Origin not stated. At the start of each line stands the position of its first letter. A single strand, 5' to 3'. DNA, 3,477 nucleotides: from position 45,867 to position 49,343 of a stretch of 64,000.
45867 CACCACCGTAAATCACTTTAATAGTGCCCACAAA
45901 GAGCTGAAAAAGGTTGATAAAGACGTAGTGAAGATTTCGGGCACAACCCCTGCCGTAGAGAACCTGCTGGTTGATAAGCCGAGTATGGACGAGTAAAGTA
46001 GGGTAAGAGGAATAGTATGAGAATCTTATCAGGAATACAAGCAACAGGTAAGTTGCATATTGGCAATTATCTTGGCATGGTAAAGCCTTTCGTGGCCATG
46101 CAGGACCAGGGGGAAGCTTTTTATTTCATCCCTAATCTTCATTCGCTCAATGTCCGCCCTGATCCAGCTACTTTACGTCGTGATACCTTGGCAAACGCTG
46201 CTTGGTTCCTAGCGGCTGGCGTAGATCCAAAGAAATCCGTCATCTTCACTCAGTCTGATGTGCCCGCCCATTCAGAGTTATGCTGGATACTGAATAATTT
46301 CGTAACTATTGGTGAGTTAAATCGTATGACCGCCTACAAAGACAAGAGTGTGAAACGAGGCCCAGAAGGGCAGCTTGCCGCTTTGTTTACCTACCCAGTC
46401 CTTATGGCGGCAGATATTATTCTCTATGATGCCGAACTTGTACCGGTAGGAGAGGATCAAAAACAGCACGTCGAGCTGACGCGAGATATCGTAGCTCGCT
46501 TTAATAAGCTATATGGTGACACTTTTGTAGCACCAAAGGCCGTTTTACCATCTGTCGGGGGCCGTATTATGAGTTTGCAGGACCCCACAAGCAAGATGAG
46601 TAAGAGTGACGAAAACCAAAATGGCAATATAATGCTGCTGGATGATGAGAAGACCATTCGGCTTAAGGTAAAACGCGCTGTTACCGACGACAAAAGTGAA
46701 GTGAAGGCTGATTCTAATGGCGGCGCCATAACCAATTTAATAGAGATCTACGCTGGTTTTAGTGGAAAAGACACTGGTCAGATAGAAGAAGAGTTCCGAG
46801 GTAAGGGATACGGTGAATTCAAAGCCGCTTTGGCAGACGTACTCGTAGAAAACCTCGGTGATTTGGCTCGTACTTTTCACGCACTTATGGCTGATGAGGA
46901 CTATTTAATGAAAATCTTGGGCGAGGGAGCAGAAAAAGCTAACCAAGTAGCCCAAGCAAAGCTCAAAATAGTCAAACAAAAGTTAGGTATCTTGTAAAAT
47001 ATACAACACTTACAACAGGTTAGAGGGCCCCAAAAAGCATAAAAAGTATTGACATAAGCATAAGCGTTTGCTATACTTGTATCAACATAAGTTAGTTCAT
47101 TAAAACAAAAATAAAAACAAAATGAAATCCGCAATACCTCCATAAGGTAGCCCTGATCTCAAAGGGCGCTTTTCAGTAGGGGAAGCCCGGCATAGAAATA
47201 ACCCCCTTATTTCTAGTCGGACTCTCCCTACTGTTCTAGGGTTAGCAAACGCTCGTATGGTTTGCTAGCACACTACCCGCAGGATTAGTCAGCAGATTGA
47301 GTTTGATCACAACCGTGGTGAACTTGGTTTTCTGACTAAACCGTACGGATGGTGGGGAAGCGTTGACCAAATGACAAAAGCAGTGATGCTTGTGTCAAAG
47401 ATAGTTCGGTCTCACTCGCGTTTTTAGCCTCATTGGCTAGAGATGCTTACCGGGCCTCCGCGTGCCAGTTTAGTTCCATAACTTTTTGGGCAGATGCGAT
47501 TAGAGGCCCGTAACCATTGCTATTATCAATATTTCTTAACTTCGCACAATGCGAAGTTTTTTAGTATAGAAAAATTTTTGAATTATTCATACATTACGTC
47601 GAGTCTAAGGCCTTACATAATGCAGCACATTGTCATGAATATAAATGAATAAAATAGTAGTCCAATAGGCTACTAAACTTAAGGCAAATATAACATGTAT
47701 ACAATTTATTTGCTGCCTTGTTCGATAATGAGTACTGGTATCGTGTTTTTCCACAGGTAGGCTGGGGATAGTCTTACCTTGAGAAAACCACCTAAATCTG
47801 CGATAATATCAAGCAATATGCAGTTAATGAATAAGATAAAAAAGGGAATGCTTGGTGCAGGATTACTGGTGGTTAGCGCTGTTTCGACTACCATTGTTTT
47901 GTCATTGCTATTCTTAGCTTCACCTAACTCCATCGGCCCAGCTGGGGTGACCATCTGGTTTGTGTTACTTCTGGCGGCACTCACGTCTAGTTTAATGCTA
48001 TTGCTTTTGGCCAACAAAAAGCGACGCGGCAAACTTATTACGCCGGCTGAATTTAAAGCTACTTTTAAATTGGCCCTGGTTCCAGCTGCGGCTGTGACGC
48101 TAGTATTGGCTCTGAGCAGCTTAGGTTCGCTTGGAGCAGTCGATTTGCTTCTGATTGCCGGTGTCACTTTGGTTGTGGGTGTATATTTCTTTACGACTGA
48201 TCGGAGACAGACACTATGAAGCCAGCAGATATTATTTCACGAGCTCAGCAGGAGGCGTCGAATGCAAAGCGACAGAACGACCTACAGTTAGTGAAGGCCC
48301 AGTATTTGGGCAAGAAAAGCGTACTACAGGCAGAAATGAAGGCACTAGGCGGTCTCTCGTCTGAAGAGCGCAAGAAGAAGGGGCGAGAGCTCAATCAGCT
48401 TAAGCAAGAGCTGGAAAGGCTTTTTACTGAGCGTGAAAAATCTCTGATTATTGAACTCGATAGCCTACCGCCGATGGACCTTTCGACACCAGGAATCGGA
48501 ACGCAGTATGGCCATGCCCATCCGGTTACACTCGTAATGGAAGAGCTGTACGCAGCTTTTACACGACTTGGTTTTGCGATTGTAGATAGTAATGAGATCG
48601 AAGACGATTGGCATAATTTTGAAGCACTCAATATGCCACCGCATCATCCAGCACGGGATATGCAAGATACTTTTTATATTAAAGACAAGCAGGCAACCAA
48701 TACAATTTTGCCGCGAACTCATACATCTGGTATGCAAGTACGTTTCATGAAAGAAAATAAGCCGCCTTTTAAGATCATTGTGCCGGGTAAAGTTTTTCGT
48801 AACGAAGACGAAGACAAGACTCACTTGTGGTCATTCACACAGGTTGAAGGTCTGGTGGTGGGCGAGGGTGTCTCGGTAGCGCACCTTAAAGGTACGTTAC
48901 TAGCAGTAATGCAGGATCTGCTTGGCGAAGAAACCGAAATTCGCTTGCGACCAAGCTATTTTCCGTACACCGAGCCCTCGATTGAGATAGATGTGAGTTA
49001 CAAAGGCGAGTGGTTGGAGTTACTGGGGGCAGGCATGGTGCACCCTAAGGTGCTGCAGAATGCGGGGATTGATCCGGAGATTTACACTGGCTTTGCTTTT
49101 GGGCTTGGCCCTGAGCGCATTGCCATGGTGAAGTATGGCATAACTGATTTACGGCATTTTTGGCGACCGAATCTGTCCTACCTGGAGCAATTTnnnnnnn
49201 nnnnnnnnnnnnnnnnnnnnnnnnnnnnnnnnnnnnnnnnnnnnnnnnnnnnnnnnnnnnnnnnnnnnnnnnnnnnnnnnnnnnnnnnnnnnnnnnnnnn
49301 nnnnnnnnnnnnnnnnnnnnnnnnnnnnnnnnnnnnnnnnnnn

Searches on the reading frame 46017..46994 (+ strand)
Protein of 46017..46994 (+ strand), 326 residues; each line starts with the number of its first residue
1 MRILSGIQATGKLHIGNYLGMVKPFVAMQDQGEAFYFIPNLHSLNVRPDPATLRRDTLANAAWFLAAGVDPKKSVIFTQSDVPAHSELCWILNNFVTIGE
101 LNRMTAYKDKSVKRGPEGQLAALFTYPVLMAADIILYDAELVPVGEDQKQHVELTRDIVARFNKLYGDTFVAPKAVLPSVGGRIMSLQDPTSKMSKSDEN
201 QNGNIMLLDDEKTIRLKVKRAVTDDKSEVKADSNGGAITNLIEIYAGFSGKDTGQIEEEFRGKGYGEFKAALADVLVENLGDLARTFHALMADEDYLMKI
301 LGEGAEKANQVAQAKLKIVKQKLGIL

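Call 76: search_protein_families(library=pfam, proteins=[window:46017-46994:+], max_evalue=0.0001)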
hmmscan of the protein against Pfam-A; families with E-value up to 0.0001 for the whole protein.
window:46017-46994:+ (326 aa): 1 family
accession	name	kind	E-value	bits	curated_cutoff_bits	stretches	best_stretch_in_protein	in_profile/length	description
PF00579.31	tRNA-synt_1b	-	1.7e-69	234.8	21.1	1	1-278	6-289/292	tRNA synthetases class I (W and Y)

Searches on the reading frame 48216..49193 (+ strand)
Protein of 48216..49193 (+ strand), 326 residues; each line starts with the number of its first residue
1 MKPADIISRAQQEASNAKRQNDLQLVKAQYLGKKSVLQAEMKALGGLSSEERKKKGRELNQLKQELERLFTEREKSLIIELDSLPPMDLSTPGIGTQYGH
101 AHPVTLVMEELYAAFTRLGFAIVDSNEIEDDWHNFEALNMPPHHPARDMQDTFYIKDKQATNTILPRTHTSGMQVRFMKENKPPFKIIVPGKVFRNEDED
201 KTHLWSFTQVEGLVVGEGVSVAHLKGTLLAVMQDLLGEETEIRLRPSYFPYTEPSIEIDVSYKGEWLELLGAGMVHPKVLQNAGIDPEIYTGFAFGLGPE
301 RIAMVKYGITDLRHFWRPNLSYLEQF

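Call 76: search_protein_families(library=pfam, proteins=[window:48216-49193:+], max_evalue=0.0001)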
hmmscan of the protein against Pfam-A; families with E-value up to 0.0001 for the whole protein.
window:48216-49193:+ (326 aa): 2 families
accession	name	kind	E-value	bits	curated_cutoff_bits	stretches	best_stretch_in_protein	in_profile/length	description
PF01409.25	tRNA-synt_2d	-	2.2e-95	319.3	19.8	1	87-326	2-246/246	tRNA synthetases class II core domain (F)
PF02912.23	Phe_tRNA-synt_N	-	7.2e-15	55.2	22.3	1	21-77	4-60/69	Aminoacyl tRNA synthetase class II, N-terminal domain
